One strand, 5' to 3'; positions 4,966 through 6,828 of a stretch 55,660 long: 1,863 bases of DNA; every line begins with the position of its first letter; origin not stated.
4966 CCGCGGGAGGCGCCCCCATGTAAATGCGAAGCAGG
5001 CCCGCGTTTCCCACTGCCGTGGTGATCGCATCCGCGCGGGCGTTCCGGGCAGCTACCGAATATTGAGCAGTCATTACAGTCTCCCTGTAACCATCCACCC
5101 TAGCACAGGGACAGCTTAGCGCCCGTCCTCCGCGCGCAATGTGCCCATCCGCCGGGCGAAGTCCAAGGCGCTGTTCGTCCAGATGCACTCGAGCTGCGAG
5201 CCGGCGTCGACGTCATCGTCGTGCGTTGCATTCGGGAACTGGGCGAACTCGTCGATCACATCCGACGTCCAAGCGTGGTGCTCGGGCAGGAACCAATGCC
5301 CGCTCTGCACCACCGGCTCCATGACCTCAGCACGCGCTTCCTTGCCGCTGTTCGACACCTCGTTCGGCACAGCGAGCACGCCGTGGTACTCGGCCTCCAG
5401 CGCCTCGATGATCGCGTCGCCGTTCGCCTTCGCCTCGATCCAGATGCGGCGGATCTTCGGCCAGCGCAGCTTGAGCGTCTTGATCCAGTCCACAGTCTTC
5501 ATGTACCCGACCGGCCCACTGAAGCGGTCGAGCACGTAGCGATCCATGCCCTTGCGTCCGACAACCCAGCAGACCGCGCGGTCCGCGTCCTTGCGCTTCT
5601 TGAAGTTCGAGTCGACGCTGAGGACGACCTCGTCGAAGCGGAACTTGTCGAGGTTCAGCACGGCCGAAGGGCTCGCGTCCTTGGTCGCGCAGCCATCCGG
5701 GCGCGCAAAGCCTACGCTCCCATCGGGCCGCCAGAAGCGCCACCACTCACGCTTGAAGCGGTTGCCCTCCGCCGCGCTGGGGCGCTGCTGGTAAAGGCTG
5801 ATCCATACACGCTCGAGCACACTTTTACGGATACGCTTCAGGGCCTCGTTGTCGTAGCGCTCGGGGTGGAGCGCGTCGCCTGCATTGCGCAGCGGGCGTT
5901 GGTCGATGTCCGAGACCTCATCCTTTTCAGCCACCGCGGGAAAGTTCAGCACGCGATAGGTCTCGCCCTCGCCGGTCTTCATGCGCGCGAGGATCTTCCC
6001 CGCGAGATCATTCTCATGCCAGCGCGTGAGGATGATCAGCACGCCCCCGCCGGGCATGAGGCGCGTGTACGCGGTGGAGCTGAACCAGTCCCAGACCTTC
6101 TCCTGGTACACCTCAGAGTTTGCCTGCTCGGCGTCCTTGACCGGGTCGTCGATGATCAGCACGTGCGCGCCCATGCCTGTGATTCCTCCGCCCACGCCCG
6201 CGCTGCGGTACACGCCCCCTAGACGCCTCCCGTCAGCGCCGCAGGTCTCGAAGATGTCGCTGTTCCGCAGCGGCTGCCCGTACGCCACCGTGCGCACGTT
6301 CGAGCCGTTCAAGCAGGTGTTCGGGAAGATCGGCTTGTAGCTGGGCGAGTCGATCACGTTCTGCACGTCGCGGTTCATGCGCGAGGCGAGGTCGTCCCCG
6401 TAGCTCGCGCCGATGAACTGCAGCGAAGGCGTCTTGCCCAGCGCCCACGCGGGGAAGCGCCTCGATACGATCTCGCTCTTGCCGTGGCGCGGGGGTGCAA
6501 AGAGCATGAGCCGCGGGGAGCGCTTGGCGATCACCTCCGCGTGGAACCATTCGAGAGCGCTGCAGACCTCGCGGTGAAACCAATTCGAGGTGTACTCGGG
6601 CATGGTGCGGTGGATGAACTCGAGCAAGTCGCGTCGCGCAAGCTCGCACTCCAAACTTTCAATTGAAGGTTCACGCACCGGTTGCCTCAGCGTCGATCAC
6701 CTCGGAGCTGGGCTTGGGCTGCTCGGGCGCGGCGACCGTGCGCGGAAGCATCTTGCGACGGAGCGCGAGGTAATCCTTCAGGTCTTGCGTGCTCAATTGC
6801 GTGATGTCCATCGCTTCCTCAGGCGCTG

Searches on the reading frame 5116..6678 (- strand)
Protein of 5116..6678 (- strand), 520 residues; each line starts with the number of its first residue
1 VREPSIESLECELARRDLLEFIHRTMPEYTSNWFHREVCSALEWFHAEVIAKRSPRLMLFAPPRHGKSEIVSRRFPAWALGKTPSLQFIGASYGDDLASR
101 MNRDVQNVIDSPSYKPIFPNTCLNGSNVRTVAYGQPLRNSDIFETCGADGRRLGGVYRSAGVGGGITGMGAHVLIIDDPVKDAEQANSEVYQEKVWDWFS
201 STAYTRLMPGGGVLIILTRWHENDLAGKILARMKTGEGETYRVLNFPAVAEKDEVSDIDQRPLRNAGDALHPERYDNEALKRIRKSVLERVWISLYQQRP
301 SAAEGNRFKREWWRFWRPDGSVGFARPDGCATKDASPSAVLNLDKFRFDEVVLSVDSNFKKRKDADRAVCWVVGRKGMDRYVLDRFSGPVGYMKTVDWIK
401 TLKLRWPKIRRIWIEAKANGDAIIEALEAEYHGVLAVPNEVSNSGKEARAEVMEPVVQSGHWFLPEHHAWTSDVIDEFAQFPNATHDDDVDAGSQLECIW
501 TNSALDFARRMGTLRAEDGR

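Call 10: search_protein_families(library=pfam, proteins=[window:5116-6678:-], max_evalue=0.01)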
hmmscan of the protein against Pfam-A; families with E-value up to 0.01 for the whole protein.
window:5116-6678:- (520 aa): 2 families
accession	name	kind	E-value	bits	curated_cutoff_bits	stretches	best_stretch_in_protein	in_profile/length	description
PF03237.21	Terminase_6N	-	9.1e-16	58.6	22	1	59-314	2-214/215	Terminase large subunit, T4likevirus-type, N-terminal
PF17289.8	Terminase_6C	-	3.5e-09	37.3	22.6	1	355-493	3-148/155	Terminase RNaseH-like domain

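Call 97: search_dna_similar(query=window:5116-6678:-, collection=phages, mode=protein, max_rows=15)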
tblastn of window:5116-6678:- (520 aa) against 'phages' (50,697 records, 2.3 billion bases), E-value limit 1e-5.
Records with a match: 2306; places in all: 2328; records where one place covers at least 80% of the query: 909.
Best place of each record, by identity: <60% 2306.
By first word of the organism name: Mycobacterium 496; Klebsiella 392; Microbacterium 273; Escherichia 239; Gordonia 167; Bacteriophage 49; Acinetobacter 47; Brucella 41; Lactococcus 40; Helicobacter 40; and 93 more.
By host as written in the record: Mycobacterium smegmatis mc2 155 348; Klebsiella pneumoniae 189; - 156; Gordonia terrae 3612 129; Microbacterium foliorum NRRL B-24224 SEA 111; Microbacterium foliorum NRRL B-24224 104; Mycobacterium smegmatis mc#155 83; Escherichia coli 55; and 445 more.
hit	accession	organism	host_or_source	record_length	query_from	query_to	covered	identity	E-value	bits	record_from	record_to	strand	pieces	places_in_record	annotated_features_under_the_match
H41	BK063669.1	Caudoviricetes sp. vir524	Methanomicrobiales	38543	3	494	95%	40.2%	7e-81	281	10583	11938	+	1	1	terminase large subunit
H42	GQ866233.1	Aggregatibacter phage S1249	Aggregatibacter actinomycetemcomitans ...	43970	6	492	94%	40.1%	2e-91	311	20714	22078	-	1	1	putative terminase large subunit TerL | putative terminase small subunit TerS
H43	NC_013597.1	Aggregatibacter phage S1249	Aggregatibacter actinomycetemcomitans ...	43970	6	492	94%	40.1%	2e-91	311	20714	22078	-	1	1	terminase large subunit | terminase small subunit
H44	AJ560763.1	Haemophilus phage Aaphi23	Actinobacillus actinomycetemcomitans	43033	6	492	94%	39.9%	3e-90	308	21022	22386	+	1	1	terL: putative terminase large subunit TerL | terS: putative terminase small subunit TerS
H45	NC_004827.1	Haemophilus phage Aaphi23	Actinobacillus actinomycetemcomitans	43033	6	492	94%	39.9%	3e-90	308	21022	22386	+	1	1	terL: terminase large subunit | terS: terminase small subunit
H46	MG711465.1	Faecalibacterium phage FP_Brigit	Faecalibacterium prausnitzii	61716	2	507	97%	34.2%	2e-68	244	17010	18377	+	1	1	terminase large subunit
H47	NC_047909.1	Faecalibacterium phage FP_Brigit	Faecalibacterium prausnitzii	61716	2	507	97%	34.2%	2e-68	244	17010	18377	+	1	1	terminase large subunit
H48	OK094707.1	Pseudomonas phage YMC17/07/R4900a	Pseudomonas aeruginosa YMC17/07/R4900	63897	10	492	93%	35.3%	2e-60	221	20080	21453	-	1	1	putative terminase large subunit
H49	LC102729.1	Pseudomonas phage phiR18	-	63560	10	492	93%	35.2%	9e-60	219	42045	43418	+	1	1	Phage terminase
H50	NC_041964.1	Pseudomonas phage phiR18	-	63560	10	492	93%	35.2%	9e-60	219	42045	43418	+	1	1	terminase large subunit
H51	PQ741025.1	Pseudomonas phage CRPAP1904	Pseudomonas aeruginosa CRPA190 ...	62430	10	492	93%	35.1%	4e-60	220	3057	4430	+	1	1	terminase large subunit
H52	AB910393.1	Pseudomonas phage KPP25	Pseudomonas aeruginosa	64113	10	492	93%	35.1%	5e-60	220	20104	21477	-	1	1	putative terminase, large subunit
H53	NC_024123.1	Pseudomonas phage KPP25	Pseudomonas aeruginosa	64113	10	492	93%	35.1%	5e-60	220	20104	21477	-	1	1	terminase large subunit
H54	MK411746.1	Arthrobacter phage Sonali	Arthrobacter globiformis B-2979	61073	56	495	85%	38.3%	2e-68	244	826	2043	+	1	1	2: terminase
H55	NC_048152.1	Arthrobacter phage Sonali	Arthrobacter globiformis B-2979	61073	56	495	85%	38.3%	2e-68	244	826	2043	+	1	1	2: terminase large subunit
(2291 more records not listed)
